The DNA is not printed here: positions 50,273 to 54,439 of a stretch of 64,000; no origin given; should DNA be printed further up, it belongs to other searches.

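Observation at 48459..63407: Co-oriented cyclic-nucleotide cluster: cNMP protein, cNMP-patatin, giant secreted C25-like protease, cyclase-STAND-TPR, EAL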

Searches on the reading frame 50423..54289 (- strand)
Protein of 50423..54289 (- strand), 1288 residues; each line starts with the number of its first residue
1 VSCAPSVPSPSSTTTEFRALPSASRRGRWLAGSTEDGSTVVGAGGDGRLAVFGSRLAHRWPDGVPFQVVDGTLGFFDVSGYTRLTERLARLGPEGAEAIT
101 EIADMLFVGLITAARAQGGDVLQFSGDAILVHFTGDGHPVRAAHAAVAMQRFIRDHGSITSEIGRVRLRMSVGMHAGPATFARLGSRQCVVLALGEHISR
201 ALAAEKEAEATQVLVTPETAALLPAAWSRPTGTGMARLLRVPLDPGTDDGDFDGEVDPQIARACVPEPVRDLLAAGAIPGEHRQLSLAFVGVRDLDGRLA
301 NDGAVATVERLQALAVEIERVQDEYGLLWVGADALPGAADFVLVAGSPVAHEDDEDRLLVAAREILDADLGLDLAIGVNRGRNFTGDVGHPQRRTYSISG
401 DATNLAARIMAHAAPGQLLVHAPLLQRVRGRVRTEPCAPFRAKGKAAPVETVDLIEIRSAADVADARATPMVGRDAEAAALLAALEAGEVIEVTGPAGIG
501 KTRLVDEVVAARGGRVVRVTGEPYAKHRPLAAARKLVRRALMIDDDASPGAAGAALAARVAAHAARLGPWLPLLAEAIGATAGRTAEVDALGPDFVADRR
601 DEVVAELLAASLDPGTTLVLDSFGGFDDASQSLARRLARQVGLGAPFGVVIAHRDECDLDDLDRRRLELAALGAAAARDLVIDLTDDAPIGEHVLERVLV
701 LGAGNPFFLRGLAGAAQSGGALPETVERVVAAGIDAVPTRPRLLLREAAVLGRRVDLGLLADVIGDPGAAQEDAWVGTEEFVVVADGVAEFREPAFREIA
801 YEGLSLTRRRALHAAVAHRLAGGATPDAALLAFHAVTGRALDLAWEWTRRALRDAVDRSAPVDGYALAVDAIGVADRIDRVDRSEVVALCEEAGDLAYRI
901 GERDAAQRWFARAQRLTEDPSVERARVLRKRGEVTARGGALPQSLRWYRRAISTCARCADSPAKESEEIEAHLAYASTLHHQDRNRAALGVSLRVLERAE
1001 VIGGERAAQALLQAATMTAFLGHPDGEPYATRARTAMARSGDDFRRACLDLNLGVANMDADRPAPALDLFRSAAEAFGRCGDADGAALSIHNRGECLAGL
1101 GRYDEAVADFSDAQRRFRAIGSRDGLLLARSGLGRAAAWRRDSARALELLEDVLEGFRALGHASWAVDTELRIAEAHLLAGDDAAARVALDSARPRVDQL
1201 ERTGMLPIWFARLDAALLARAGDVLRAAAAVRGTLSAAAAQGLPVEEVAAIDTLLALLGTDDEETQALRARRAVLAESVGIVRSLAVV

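Call 4: search_protein_families(library=pfam, proteins=[window:50423-54289:-], max_evalue=0.01)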
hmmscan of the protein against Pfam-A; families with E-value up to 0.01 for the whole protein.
window:50423-54289:- (1288 aa): 6 families
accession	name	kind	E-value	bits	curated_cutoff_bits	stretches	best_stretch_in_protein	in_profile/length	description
PF13191.12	AAA_16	-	7.1e-14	53.1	32.6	1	471-647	2-164/167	AAA ATPase domain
PF13424.12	TPR_12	-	5.3e-13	49.4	30.1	1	1046-1118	2-76/77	Tetratricopeptide repeat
PF00211.25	Guanylate_cyc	-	2.4e-10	40.8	21.9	2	369-427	97-154/183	Adenylate and Guanylate cyclase catalytic domain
PF07719.23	TPR_2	-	0.0004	20.7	27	0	1090-1114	4-28/34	Tetratricopeptide repeat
PF00515.34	TPR_1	-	0.00047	20.3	27.8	0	1091-1113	5-27/34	Tetratricopeptide repeat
PF13174.12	TPR_6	-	0.0036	18.3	26.3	0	1093-1117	6-30/33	Tetratricopeptide repeat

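Call 5: search_protein_families(library=padloc, proteins=[window:50423-54289:-], max_evalue=0.01)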
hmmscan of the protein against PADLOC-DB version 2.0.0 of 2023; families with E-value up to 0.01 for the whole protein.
window:50423-54289:- (1288 aa): 6 families
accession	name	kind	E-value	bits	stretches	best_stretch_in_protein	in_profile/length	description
PDLC02367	PycC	-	1.6e-10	38.8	1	96-188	63-156/226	-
PDLC00734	PycC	-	8.4e-08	29.7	1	75-205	194-321/374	Pycsar cyclase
PDLC00765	PycC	-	0.00023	18.4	1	75-219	262-408/477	Pycsar cyclase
PDLC02366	PycC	-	0.00023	18.2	1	142-226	355-436/486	-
PDLC02369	PycC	-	0.00057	17.5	0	101-217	71-185/248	-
PDLC00766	PycC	-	0.0022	15.5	1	115-188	82-159/232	Pycsar cyclase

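Call 7: search_protein_families(library=ncbifam, proteins=[window:50423-54172:-], max_evalue=0.01)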
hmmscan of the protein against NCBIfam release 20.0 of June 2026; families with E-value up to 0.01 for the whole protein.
window:50423-54172:- (1249 aa): 0 families

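Call 53: find_related_loci(query=A5, collection=metagenome_contigs, flank=10000)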
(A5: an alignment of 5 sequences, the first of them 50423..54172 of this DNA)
Query A5 (1249 aa) in metagenome_contigs; peptide patterns used: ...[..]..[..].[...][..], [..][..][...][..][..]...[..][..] (x = any residue, [..] = any of these).
600 stretches matched a pattern (row limit reached: there are more); 486 encode a relative of the query (tblastn E <= 1e-3); the best 80 are kept; 80 distinct loci.
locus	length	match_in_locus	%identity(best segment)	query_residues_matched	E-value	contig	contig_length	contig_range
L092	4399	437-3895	34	9-1140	8e-150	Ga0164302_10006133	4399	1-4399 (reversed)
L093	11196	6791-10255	34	9-1142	2e-141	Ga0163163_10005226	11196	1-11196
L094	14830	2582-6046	34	9-1142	6e-141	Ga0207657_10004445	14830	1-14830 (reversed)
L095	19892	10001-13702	36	22-1243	8e-137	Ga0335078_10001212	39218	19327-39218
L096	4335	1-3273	35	58-1136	3e-140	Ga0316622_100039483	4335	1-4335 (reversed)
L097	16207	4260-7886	32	10-1199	4e-132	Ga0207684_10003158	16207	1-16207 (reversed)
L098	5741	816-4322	33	9-1154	2e-132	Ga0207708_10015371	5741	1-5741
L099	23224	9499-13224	33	24-1243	2e-130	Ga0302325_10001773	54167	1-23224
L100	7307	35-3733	31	27-1243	5e-129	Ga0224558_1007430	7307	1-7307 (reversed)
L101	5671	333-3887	31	27-1203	4e-128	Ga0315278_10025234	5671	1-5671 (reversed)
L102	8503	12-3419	33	30-1154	1e-124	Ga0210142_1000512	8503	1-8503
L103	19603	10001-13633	33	10-1202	2e-123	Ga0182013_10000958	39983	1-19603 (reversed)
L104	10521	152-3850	33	31-1248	1e-123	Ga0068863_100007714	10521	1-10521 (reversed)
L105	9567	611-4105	34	13-1147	4e-123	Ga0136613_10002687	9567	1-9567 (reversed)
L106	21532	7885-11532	33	27-1230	1e-122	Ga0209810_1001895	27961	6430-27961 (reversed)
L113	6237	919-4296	34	32-1148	4e-120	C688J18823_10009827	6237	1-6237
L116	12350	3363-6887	32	10-1169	5e-119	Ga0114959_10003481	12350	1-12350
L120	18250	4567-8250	34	22-1243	2e-139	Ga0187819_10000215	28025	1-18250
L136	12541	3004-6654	32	18-1225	2e-109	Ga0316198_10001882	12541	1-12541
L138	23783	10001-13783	32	5-1244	2e-108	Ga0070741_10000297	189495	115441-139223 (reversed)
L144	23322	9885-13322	30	9-1138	2e-106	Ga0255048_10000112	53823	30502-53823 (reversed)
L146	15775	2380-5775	33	19-1158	3e-105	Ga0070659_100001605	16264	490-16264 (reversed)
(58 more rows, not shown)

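Call 56: search_protein_families(library=pfam, proteins=[L093:5045-6691:+, L093:4547-5032:+, L116:1361-2971:-, L146:7408-9132:-, L144:20936-22462:+, L136:659-3028:-, L138:4414-6171:-, L138:2946-4859:-, L113:4673-5392:+, L120:14726-15928:-], max_evalue=0.0001)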
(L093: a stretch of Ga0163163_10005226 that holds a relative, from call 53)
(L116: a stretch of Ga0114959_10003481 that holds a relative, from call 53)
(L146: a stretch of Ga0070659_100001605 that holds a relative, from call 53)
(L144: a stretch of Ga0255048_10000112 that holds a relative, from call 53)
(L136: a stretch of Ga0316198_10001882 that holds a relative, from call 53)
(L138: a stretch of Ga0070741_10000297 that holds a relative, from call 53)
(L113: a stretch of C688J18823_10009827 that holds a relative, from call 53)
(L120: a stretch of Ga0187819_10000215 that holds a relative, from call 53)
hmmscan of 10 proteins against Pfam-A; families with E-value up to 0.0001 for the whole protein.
L093:5045-6691:+ (548 aa): 2 families
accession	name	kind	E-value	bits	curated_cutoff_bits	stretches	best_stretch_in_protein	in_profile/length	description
PF07690.21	MFS_1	-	7.5e-21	74.9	33.4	1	48-367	27-346/347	Major Facilitator Superfamily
PF00027.35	cNMP_binding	-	1.1e-18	67.4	27.5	1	445-522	4-86/89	Cyclic nucleotide-binding domain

L093:4547-5032:+ (161 aa): 1 family
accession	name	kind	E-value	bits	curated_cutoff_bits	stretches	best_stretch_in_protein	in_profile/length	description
PF00027.35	cNMP_binding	-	1e-16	61.1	27.5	1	55-136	2-88/89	Cyclic nucleotide-binding domain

L116:1361-2971:- (536 aa): 2 families
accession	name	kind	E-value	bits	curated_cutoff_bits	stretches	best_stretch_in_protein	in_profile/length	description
PF07690.21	MFS_1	-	8.2e-25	87.9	33.4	2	16-347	2-336/347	Major Facilitator Superfamily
PF00027.35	cNMP_binding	-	3.1e-16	59.5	27.5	1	435-512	4-85/89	Cyclic nucleotide-binding domain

L146:7408-9132:- (574 aa): 3 families
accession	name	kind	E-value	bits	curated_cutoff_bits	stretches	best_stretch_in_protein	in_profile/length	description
PF05977.19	MFS_3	-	3.3e-27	95.6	27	1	12-408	7-405/524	Transmembrane secretion effector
PF07690.21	MFS_1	-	1.5e-22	80.5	33.4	1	27-353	8-336/347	Major Facilitator Superfamily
PF00027.35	cNMP_binding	-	7.2e-21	74.4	27.5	1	444-529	3-87/89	Cyclic nucleotide-binding domain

L144:20936-22462:+ (508 aa): 4 families
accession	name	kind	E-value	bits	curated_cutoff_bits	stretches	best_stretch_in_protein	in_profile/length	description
PF02518.31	HATPase_c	-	7.7e-26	91.2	26.4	1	403-505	4-109/111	Histidine kinase-, DNA gyrase B-, and HSP90-like ATPase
PF00027.35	cNMP_binding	-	3.3e-19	69.1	27.5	1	91-173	3-86/89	Cyclic nucleotide-binding domain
PF14501.12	HATPase_c_5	-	4.4e-07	30.2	22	1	404-503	5-101/102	GHKL domain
PF13581.12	HATPase_c_2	-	4e-05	24.1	27.4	0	410-502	41-126/127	Histidine kinase-like ATPase domain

L136:659-3028:- (789 aa): 3 families
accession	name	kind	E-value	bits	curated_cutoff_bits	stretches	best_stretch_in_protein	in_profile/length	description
PF00027.35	cNMP_binding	-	2.4e-31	108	27.5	2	217-301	1-88/89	Cyclic nucleotide-binding domain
PF01734.28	Patatin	-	6.6e-27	95.4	27.7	1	503-658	1-189/191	Patatin-like phospholipase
PF24179.1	NTE_Ploop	-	8e-09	36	27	1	326-468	3-142/223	Neuropathy Target Esterase family P-loop like domain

L138:4414-6171:- (585 aa): 2 families
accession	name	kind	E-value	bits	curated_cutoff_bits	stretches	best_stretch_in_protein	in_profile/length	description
PF01734.28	Patatin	-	3e-29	103.1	27.7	1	319-470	2-186/191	Patatin-like phospholipase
PF00027.35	cNMP_binding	-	6.1e-20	71.4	27.5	1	25-109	1-85/89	Cyclic nucleotide-binding domain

L138:2946-4859:- (637 aa): 1 family
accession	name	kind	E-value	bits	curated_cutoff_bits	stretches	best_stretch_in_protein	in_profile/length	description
PF00027.35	cNMP_binding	-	4e-22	78.4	27.5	1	526-611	2-87/89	Cyclic nucleotide-binding domain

L113:4673-5392:+ (239 aa): 5 families
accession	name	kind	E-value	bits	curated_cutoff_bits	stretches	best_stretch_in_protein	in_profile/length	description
PF00027.35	cNMP_binding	-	6e-20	71.4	27.5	1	42-127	2-87/89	Cyclic nucleotide-binding domain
PF13545.12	HTH_Crp_2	-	3.7e-17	62.5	27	1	162-236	2-70/70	Crp-like helix-turn-helix domain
PF00325.26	Crp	-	1.7e-07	31.3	21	1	190-218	4-32/32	Bacterial regulatory proteins, crp family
PF25213.1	HVO_A0261_N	-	1.4e-06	28.5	35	1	190-227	26-63/86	HVO_A0261 N-terminal domain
PF12802.13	MarR_2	-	6.1e-05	23.5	27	0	188-222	20-54/61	MarR family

L120:14726-15928:- (400 aa): 2 families
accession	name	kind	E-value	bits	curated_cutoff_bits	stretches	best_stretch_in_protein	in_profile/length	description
PF02585.22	PIG-L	-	1.4e-33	116.5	28.2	1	17-145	3-129/129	GlcNAc-PI de-N-acetylase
PF00027.35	cNMP_binding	-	5.3e-17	62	27.5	1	227-303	2-78/89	Cyclic nucleotide-binding domain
